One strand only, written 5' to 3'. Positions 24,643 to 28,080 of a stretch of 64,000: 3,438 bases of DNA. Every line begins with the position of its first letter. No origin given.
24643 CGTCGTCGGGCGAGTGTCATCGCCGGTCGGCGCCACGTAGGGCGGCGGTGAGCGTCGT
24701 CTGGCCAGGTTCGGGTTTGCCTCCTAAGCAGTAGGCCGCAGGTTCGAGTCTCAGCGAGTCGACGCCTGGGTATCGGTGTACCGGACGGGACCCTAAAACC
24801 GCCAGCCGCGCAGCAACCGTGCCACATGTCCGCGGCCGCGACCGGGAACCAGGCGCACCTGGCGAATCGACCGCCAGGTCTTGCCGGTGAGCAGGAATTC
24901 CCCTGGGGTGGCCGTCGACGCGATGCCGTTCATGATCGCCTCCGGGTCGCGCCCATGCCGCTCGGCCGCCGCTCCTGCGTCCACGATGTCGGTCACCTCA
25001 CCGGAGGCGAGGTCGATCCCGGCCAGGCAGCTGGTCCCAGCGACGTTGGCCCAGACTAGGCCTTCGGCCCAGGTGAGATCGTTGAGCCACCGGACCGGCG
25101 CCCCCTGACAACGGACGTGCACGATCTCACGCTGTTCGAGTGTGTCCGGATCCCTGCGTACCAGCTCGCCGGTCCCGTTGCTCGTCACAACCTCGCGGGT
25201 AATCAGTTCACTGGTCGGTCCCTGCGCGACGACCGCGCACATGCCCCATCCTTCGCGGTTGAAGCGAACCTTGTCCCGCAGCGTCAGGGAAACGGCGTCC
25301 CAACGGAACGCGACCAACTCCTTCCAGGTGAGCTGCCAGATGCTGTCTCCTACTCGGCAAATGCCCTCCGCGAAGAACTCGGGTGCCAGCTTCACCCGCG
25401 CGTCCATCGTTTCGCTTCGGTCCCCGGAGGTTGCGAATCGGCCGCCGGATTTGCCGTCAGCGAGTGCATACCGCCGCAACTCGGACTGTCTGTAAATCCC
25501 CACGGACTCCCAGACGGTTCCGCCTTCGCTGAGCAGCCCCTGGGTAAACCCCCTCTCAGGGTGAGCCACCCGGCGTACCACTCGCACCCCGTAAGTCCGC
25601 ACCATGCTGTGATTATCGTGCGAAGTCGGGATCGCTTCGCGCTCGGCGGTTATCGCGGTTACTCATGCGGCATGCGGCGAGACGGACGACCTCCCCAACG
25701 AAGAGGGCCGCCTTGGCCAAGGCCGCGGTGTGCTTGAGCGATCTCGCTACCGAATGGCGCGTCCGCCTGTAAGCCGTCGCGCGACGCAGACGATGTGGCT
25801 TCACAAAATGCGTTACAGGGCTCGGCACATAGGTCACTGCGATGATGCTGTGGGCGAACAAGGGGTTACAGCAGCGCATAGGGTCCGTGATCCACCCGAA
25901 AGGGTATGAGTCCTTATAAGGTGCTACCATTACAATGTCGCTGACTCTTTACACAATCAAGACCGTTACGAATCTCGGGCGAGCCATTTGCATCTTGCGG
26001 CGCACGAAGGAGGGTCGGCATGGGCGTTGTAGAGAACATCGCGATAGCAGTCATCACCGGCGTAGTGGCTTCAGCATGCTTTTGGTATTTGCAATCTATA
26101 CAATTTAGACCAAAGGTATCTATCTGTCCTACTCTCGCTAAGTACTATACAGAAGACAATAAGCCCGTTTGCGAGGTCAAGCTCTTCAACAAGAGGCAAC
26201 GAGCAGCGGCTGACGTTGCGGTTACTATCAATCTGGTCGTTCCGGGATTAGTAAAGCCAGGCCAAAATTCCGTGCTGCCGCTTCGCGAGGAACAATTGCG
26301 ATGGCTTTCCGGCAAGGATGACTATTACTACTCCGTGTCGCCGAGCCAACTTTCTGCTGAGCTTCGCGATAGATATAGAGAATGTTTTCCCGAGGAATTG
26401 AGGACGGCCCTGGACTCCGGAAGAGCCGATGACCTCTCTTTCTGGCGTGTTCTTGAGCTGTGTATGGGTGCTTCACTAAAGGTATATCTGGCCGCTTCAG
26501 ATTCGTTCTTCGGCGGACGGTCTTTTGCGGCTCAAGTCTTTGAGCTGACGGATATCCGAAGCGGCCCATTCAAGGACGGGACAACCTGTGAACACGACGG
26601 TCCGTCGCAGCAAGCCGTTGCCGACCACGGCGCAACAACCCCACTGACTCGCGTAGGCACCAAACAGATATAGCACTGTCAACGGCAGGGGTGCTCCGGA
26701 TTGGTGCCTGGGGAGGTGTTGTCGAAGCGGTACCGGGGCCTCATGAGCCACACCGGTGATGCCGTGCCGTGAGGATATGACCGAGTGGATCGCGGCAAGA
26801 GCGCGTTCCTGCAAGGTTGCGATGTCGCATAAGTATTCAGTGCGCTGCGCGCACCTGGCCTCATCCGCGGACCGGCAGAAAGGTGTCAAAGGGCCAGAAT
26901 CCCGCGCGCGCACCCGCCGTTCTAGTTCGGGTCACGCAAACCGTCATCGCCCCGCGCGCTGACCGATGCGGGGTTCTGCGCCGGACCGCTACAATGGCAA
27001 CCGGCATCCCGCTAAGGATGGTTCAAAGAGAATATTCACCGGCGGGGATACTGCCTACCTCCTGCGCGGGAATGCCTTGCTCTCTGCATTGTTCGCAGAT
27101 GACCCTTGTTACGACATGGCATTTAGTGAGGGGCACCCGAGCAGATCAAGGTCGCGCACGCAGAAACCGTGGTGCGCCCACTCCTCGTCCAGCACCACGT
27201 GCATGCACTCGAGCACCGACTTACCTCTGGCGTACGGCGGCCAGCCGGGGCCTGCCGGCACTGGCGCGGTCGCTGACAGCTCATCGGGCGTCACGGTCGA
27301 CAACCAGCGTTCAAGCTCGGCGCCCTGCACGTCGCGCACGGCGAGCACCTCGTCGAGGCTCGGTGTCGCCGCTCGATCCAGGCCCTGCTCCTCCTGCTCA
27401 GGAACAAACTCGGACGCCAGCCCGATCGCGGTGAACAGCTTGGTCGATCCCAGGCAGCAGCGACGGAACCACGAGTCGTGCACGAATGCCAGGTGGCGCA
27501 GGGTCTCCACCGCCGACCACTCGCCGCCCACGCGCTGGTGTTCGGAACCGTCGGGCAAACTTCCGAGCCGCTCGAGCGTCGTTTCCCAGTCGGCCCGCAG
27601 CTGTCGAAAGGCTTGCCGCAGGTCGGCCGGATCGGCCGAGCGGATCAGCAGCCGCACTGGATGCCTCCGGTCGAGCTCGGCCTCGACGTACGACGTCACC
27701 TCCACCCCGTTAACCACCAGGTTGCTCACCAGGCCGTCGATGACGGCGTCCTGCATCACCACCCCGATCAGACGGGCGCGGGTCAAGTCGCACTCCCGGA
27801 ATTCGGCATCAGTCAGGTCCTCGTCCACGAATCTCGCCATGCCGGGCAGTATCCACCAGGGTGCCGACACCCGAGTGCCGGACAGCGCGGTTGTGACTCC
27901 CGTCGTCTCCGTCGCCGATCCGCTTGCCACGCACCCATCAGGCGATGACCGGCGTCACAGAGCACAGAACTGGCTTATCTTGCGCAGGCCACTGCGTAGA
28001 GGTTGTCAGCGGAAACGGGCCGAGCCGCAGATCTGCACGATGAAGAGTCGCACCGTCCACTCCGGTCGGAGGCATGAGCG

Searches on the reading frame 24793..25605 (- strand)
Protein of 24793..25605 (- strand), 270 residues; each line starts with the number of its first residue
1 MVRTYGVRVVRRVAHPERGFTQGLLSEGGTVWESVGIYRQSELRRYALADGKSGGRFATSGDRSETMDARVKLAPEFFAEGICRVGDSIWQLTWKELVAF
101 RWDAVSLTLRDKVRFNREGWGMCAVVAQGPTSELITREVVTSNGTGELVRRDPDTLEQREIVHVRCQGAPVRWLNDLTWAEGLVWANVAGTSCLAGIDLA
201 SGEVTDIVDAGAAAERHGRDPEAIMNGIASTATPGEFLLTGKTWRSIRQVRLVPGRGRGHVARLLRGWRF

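Call 12: search_protein_families(library=pfam, proteins=[window:24793-25605:-], max_evalue=0.01)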
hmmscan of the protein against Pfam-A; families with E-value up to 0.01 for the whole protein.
window:24793-25605:- (270 aa): 2 families
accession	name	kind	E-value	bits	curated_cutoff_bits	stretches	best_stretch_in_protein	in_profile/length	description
PF05096.18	Glu_cyclase_2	-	6.2e-58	196.6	22.3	1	3-252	23-249/249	Glutamine cyclotransferase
PF21959.2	DUF6923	-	2.3e-05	24.7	27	1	162-218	122-178/234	Repeat of unknown function (DUF6923)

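Call 17: find_encoding_contigs(protein=window:24793-25605:-, flank=10000, max_places=10)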
Protein window:24793-25605:- (270 aa): 10 contigs read that carry it; 9 places shown.
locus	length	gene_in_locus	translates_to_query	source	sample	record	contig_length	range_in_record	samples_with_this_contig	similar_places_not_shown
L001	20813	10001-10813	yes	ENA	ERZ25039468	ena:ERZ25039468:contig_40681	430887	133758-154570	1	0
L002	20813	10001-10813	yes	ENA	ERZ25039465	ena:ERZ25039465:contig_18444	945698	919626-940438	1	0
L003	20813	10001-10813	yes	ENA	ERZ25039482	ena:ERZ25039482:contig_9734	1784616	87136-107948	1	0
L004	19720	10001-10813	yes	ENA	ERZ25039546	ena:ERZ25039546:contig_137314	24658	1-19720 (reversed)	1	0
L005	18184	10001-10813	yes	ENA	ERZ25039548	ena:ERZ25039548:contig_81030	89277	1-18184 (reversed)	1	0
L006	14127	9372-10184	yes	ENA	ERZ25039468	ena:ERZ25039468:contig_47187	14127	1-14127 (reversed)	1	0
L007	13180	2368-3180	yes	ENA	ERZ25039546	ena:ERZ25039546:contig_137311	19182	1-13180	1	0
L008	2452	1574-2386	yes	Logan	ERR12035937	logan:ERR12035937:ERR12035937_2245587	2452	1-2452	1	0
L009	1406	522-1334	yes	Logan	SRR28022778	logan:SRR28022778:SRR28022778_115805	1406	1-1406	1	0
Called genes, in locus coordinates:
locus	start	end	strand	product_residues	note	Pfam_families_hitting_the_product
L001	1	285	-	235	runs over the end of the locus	-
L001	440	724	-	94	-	-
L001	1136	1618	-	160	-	PF20789:4HBT_3C (weak), PF13622:4HBT_3, PF03061:4HBT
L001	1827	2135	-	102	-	-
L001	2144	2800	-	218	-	PF13333:rve_2 (faint)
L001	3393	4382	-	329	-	PF12146:Hydrolase_4, PF00561:Abhydrolase_1, PF12697:Abhydrolase_6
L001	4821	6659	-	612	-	PF27525:LAM55_pectate-like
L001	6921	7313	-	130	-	-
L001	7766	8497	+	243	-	PF12867:DinB_2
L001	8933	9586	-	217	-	-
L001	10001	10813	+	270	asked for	PF05096:Glu_cyclase_2, PF21959:DUF6923 (faint)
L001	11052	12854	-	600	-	PF13424:TPR_12 (weak)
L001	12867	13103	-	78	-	PF01361:Tautomerase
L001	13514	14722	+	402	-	PF13518:HTH_28 (faint), PF13384:HTH_23 (weak), PF13936:HTH_38, PF00665:rve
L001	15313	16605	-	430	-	PF13458:Peripla_BP_6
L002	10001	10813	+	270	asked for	PF05096:Glu_cyclase_2, PF21959:DUF6923 (faint)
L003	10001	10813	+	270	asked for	PF05096:Glu_cyclase_2, PF21959:DUF6923 (faint)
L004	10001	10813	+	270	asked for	PF05096:Glu_cyclase_2, PF21959:DUF6923 (faint)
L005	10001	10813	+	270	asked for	PF05096:Glu_cyclase_2, PF21959:DUF6923 (faint)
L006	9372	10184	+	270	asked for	PF05096:Glu_cyclase_2, PF21959:DUF6923 (faint)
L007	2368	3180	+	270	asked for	PF05096:Glu_cyclase_2, PF21959:DUF6923 (faint)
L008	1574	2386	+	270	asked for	PF05096:Glu_cyclase_2, PF21959:DUF6923 (faint)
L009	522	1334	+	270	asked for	PF05096:Glu_cyclase_2, PF21959:DUF6923 (faint)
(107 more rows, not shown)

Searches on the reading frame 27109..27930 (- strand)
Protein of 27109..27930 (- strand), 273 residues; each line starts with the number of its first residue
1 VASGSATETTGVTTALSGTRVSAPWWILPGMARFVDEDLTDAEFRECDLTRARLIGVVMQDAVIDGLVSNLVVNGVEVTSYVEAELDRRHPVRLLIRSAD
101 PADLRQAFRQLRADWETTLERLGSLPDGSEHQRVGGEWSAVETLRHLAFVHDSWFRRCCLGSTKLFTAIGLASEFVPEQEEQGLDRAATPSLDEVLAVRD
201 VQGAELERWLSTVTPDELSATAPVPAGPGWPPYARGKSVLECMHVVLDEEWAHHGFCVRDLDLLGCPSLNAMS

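Call 59: search_protein_families(library=pfam, proteins=[window:27109-27930:-], max_evalue=0.01)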
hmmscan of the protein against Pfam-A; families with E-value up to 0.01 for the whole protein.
window:27109-27930:- (273 aa): 3 families
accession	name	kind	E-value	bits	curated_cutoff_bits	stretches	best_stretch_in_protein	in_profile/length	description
PF12867.12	DinB_2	-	3e-17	63.7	24.8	1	110-256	1-127/128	DinB superfamily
PF04978.18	MST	-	5.4e-05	24.1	27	1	111-254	6-136/149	Mycothiol-S-transferase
PF00805.28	Pentapeptide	-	0.00095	19.1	20.2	1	38-60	17-39/40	Pentapeptide repeats (8 copies)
